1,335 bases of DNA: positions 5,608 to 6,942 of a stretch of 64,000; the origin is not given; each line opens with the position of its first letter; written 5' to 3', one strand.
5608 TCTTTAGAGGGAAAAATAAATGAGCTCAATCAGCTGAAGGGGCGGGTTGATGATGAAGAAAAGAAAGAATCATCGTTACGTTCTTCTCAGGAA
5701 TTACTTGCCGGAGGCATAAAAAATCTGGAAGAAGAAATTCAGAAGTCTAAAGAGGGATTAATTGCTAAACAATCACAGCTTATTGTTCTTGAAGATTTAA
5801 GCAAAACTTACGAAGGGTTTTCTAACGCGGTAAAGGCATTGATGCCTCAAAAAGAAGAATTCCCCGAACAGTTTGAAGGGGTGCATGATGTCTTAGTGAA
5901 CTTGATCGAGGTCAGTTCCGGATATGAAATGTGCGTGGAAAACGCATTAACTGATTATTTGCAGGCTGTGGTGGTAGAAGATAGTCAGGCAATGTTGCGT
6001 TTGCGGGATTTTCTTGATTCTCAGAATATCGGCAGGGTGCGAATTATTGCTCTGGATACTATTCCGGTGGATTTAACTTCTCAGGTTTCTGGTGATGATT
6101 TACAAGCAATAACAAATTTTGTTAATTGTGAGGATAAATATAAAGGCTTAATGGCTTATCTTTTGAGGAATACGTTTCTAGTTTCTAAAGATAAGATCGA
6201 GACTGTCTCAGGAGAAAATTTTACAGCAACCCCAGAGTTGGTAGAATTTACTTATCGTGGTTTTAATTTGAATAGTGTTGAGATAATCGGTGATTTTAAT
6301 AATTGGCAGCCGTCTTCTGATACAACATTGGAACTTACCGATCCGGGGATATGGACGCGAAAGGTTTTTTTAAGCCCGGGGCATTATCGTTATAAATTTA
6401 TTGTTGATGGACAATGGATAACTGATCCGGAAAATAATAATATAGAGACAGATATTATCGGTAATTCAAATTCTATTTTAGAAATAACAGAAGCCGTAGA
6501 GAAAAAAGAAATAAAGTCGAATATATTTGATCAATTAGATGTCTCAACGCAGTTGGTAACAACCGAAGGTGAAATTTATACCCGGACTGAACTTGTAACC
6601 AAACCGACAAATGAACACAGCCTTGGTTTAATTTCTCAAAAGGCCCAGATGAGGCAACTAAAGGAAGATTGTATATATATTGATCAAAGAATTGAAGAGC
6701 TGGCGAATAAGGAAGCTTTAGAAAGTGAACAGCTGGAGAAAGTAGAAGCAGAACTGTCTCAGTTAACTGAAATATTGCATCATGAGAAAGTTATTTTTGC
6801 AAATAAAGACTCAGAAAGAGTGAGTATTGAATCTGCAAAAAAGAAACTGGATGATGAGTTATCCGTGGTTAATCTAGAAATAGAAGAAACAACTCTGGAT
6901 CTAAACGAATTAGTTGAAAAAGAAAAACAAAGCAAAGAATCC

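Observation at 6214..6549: SMC hinge carries an inserted AMPK-beta/CBM48-type glycogen-binding domain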

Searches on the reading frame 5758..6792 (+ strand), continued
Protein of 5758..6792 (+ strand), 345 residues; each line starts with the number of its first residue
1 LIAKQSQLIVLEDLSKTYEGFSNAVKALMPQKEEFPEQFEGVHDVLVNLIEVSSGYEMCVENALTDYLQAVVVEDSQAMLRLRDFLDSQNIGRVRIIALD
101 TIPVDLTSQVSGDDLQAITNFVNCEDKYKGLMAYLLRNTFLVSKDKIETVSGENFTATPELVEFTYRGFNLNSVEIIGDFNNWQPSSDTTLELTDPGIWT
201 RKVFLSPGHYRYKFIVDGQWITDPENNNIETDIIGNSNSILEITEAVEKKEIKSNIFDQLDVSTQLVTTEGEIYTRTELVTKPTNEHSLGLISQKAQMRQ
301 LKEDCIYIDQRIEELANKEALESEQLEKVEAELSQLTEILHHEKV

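Call 34: fold_search(model_id=the predicted structure, library=pdb)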
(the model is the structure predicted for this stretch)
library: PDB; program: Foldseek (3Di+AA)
matches with E <= 10: 1416; with E <= 0.001: 181
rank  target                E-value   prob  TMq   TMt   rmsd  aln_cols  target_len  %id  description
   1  5h69_B                2.1e-12  1.00  0.54  0.68   7.8       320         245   15  Crystal structure of an asymmetric dimer of the Geobacillus stearothermophilus SMC hinge domain (released 2017-03-15)
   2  5h69_A                4.1e-12  1.00  0.55  0.68   7.7       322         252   14  Crystal structure of an asymmetric dimer of the Geobacillus stearothermophilus SMC hinge domain (released 2017-03-15)
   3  1gxl_A                4.2e-11  1.00  0.52  0.76   3.6       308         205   16  SMC hinge domain from T. maritima with coiled coil (released 2002-04-29)
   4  1gxl_D                7.2e-11  1.00  0.52  0.80   3.4       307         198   16  SMC hinge domain from T. maritima with coiled coil (released 2002-04-29)
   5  6wg6_D                5.4e-10  1.00  0.52  0.67   7.8       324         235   10  Crystal structure of human SMC1-SMC3 hinge domain heterodimer in north-open conformation (released 2020-05-20)
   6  6wg6_J                6.9e-10  1.00  0.52  0.66   6.7       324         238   10  Crystal structure of human SMC1-SMC3 hinge domain heterodimer in north-open conformation (released 2020-05-20)
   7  1gxj_B                1.0e-09  1.00  0.36  0.68   2.3       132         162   31  SMC hinge domain from T. maritima w/o coiled coil (released 2002-04-29)
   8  6wg6_B                1.7e-09  1.00  0.50  0.64   8.0       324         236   10  Crystal structure of human SMC1-SMC3 hinge domain heterodimer in north-open conformation (released 2020-05-20)
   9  7dg5_D                2.2e-09  1.00  0.35  0.56   3.9       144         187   14  Crystal structure of mouse Smc1-Smc3 hinge domain containing a D574Y mutation (released 2021-11-17)
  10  6wg6_L                3.6e-09  1.00  0.50  0.63   7.9       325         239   10  Crystal structure of human SMC1-SMC3 hinge domain heterodimer in north-open conformation (released 2020-05-20)
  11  7dg5_B                3.9e-09  1.00  0.44  0.70   7.0       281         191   10  Crystal structure of mouse Smc1-Smc3 hinge domain containing a D574Y mutation (released 2021-11-17)
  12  6wg6_F                6.3e-09  1.00  0.51  0.66   4.6       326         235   10  Crystal structure of human SMC1-SMC3 hinge domain heterodimer in north-open conformation (released 2020-05-20)
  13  1gxj_A                8.5e-09  1.00  0.35  0.66   2.4       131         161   31  SMC hinge domain from T. maritima w/o coiled coil (released 2002-04-29)
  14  6c9h_B                1.0e-08  1.00  0.26  0.47   1.3        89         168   31  non-phosphorylated AMP-activated protein kinase bound to pharmacological activator R734 (released 2018-11-28)
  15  6c9f_B                1.9e-08  1.00  0.25  0.45   1.2        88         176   32  AMP-activated protein kinase bound to pharmacological activator R734 (released 2018-11-28)
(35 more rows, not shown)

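Call 49: search_protein_representatives(protein=window:5800-6792:+)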
Query: 331 residues. Proteins with E-value up to 0.001 (for the whole library): 7896; up to 1e-10: 778; up to 1e-30: 96. The best 150 are listed.
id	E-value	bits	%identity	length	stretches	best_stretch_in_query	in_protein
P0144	1.0e-117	409.3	33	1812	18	138-240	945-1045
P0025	5.6e-99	347.8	53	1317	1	2-331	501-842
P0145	2.0e-70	254.0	38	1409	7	148-233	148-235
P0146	2.1e-63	230.9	37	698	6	148-256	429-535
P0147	2.7e-63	230.6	39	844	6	144-231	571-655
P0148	7.0e-56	206.2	35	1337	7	158-246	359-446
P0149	2.0e-54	201.5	41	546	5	148-229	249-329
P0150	4.4e-53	197.0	35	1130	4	148-232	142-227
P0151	1.5e-51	192.0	35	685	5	147-234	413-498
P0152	5.7e-51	190.1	35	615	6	157-231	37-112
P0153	5.0e-50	187.0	38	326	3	143-236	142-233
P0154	8.9e-50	186.2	37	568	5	149-232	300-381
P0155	1.6e-49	185.4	39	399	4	156-233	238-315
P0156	1.7e-48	182.0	39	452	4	149-232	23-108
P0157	4.3e-47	177.4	40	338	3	145-229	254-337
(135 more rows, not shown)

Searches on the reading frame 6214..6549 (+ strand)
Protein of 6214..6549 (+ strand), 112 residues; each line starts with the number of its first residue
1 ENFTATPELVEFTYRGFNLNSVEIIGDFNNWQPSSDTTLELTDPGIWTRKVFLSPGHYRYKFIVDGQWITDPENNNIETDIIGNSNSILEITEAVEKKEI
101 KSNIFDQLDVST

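Call 3: search_protein_families(library=pfam, proteins=[window:6214-6549:+], max_evalue=1)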
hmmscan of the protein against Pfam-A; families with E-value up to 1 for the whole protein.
window:6214-6549:+ (112 aa): 4 families
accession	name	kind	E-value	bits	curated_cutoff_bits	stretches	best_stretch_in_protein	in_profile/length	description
PF16561.11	AMPK1_CBM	-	2.2e-15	57.1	26.8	1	11-93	4-81/85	Glycogen recognition site of AMP-activated protein kinase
PF22058.2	X25_BaPul_like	-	1.6e-07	31.8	27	1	25-85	12-73/87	Pullulanase X25 domain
PF02922.24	CBM_48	-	1.4e-05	25.8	22.4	1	21-71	24-73/83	Carbohydrate-binding module 48 (Isoamylase N-terminal domain)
PF07495.19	Y_Y_Y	-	0.048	14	26.6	1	52-77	2-30/65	Y_Y_Y domain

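Call 6: search_solved_structures(query=window:6214-6549:+, max_evalue=0.01, show_alignments=3)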
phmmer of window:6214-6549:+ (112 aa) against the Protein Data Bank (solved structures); distinct sequences matched with E-value up to 0.01: 21.
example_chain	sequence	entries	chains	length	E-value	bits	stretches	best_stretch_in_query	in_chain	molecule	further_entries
5ot1_A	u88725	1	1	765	3.8e-08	36.7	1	10-74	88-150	Pullulanase type II, GH13 family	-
2f15_A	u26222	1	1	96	3.6e-07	33.6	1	21-92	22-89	5'-AMP-activated protein kinase, beta-2 subunit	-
1z0m_A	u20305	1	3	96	4e-07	33.4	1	20-92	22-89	5'-AMP-activated protein kinase, beta-1 subunit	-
1z0n_A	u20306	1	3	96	4.1e-07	33.3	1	20-92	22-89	5'-AMP-activated protein kinase, beta-1 subunit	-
2lu3_A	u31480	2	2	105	4.4e-07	33.3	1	21-92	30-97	5'-AMP-activated protein kinase subunit beta-2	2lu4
4y0g_A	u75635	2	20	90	4.7e-07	33.2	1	6-91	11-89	5'-AMP-activated protein kinase subunit beta-2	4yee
4qfg_B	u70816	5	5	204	6.1e-07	32.8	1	20-93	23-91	5'-AMP-activated protein kinase subunit beta-1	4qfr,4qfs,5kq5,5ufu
4yef_A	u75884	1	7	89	6.6e-07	32.7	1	20-91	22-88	5'-AMP-activated protein kinase subunit beta-1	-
5t5t_B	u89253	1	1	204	8.6e-07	32.3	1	20-93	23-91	5'-AMP-activated protein kinase subunit beta-1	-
6c9f_B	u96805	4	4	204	1e-06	32.1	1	20-93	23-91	5'-AMP-activated protein kinase subunit beta-1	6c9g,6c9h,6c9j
7jhg_B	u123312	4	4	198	1.2e-06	31.8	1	21-93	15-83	5'-AMP-activated protein kinase subunit beta-2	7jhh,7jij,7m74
4rer_B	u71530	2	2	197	1.3e-06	31.8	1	21-93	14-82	5'-AMP-activated protein kinase subunit beta-2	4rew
6e4t_B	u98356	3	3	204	1.3e-06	31.8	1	20-93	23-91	5'-AMP-activated protein kinase subunit beta-1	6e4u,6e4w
6b2e_B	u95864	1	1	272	1.9e-06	31.2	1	21-93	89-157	5'-AMP-activated protein kinase subunit beta-2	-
4zhx_B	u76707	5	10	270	3.8e-06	30.3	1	20-93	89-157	5'-AMP-activated protein kinase subunit beta-1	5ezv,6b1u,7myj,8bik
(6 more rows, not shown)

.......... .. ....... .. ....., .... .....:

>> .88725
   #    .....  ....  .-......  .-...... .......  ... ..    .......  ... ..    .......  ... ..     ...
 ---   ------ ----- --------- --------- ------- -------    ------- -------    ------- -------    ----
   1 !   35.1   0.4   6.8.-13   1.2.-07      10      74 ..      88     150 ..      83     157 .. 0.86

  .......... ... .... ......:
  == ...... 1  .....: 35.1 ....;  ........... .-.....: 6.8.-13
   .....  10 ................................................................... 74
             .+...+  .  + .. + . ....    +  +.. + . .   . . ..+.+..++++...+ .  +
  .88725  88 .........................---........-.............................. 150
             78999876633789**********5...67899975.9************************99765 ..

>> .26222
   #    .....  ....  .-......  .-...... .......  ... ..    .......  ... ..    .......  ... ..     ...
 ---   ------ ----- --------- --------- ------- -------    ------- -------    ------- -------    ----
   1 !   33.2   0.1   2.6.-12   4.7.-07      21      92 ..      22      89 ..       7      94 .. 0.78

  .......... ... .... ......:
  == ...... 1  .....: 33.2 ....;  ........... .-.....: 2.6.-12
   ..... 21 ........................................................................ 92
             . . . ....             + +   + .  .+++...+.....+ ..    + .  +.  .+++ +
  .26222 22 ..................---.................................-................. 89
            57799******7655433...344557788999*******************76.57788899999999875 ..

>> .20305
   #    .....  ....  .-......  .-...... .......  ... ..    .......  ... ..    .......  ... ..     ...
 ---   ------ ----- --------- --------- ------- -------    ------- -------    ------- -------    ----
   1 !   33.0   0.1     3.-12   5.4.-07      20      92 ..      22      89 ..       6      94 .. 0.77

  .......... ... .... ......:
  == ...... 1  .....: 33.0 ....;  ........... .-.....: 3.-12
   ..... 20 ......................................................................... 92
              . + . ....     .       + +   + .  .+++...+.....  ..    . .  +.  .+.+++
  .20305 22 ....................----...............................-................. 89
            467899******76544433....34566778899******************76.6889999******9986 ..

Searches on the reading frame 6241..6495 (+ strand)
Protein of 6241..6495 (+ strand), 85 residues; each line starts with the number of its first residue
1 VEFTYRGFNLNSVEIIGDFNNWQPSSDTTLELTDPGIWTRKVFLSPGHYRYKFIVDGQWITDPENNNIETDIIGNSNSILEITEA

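Call 65: find_homologous_proteins(query=A2, max_evalue=1e-8)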
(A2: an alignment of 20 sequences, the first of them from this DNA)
Query A2 (20 sequences) (85 aa, profile of the alignment): 345 proteins with E <= 1e-8 among 603 candidates; the best 120 are listed.
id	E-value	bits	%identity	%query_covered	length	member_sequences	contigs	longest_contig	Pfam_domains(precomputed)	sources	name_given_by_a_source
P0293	1.6e-32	129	43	96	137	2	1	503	PF02922.25,PF16561.12,PF22058.3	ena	-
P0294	2.9e-31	125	41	94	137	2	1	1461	PF02922.25,PF16561.12,PF22058.3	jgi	jgi:1,4-alpha-glucan branching enzyme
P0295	1.9e-29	119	45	87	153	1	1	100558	PF02922.25,PF16561.12,PF22058.3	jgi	jgi:1,4-alpha-glucan branching enzyme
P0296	3.2e-29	118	41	94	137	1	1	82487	PF02922.25,PF16561.12,PF22058.3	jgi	jgi:1,4-alpha-glucan branching enzyme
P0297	8.4e-29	117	38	93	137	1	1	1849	PF02922.25,PF16561.12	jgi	jgi:1,4-alpha-glucan branching enzyme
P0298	1.9e-28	116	40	94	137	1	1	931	PF02922.25,PF16561.12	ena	-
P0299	4.2e-28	115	41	87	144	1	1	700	PF02922.25,PF16561.12,PF22058.3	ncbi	-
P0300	1.2e-27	113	41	94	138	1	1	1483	PF02922.25,PF16561.12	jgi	jgi:type 1 glutamine amidotransferase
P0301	1.6e-27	113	44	85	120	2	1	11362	PF02922.25,PF16561.12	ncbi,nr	ncbi:MAG: glycogen-binding domain-containing protein, partial [Lewinella sp.]|nr:glycogen-binding do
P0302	1.6e-25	106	48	94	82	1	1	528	PF02922.25,PF16561.12,PF22058.3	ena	-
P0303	3.8e-24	102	35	96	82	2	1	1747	PF02922.25,PF16561.12,PF22058.3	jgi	-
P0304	5.4e-24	102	35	96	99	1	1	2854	PF02922.25,PF16561.12,PF22058.3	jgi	jgi:1,4-alpha-glucan branching enzyme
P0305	1.7e-23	100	44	95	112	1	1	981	PF02922.25,PF16561.12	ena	-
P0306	2.2e-23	100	47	95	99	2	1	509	PF02922.25,PF16561.12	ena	-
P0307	3.9e-23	99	43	95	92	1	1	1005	PF16561.12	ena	-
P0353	2.3e-19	87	43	96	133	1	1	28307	PF02922.25,PF16561.12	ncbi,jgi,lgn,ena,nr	ncbi:MAG: glycogen-binding domain-containing protein [Candidatus Krumholzibacteria bacterium]|nr:gly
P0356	2.6e-19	87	45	86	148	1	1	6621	PF02922.25,PF12844.14,PF16561.12,PF22058.3,PF01381.29,PF13560.13,PF13443.13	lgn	-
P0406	8.9e-18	82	38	96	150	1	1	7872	PF02922.25,PF12844.14,PF16561.12,PF01381.29,PF13560.13,PF13443.13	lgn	-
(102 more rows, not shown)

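Call 66: search_protein_families(library=pfam, proteins=[P0356, P0406, P0353, P0295], max_evalue=0.001)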
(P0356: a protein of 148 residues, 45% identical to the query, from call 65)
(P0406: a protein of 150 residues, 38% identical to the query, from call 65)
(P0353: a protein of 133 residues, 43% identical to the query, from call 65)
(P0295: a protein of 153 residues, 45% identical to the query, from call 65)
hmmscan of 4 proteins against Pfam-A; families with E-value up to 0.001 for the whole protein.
P0356 (148 aa): 9 families
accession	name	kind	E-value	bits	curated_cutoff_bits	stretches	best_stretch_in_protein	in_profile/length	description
PF01381.28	HTH_3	-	3.9e-14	52.8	23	1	6-60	1-55/55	Helix-turn-helix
PF16561.11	AMPK1_CBM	-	1.4e-13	51.3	26.8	1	75-147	10-79/85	Glycogen recognition site of AMP-activated protein kinase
PF02922.24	CBM_48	-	3.6e-10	40.5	22.4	1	65-125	11-73/83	Carbohydrate-binding module 48 (Isoamylase N-terminal domain)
PF13560.12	HTH_31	-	3.8e-09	37.2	27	1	5-60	5-61/64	Helix-turn-helix domain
PF12844.13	HTH_19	-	2e-06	28.1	30.2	1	4-61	2-59/64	Helix-turn-helix domain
PF22058.2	X25_BaPul_like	-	5.4e-06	26.8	27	1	88-141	18-73/87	Pullulanase X25 domain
PF13443.12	HTH_26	-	2.7e-05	24.8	22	1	5-61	1-58/63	Cro/C1-type HTH DNA-binding domain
PF08279.18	HTH_11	-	0.0002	21.6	25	0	6-31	6-32/55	HTH domain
PF15943.11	YdaS_toxin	-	0.00036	20.7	30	1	16-50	10-44/65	Bacterial toxin YdaS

P0406 (150 aa): 6 families
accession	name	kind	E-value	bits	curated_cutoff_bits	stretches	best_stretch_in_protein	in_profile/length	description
PF16561.11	AMPK1_CBM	-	3.8e-19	69.1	26.8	1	79-148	10-77/85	Glycogen recognition site of AMP-activated protein kinase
PF01381.28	HTH_3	-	8.8e-16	58.1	23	1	6-60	1-55/55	Helix-turn-helix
PF12844.13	HTH_19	-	7.2e-12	45.5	30.2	1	3-62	1-60/64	Helix-turn-helix domain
PF02922.24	CBM_48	-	5.3e-08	33.5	22.4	1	69-130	11-80/83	Carbohydrate-binding module 48 (Isoamylase N-terminal domain)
PF13443.12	HTH_26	-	1e-07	32.5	22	1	5-63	1-60/63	Cro/C1-type HTH DNA-binding domain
PF13560.12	HTH_31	-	5.8e-06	27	27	1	3-56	3-57/64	Helix-turn-helix domain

P0353 (133 aa): 2 families
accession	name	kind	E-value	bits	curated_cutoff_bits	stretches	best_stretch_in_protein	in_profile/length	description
PF16561.11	AMPK1_CBM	-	5e-13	49.5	26.8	1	52-130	8-81/85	Glycogen recognition site of AMP-activated protein kinase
PF02922.24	CBM_48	-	1.8e-11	44.6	22.4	1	37-105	2-77/83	Carbohydrate-binding module 48 (Isoamylase N-terminal domain)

P0295 (153 aa): 3 families
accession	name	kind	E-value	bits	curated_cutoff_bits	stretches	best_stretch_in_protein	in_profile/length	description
PF16561.11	AMPK1_CBM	-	7.8e-28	97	26.8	2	73-147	10-82/85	Glycogen recognition site of AMP-activated protein kinase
PF22058.2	X25_BaPul_like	-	2.3e-09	37.7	27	1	88-121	23-56/87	Pullulanase X25 domain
PF02922.24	CBM_48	-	4.1e-08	33.9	22.4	1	72-124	20-73/83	Carbohydrate-binding module 48 (Isoamylase N-terminal domain)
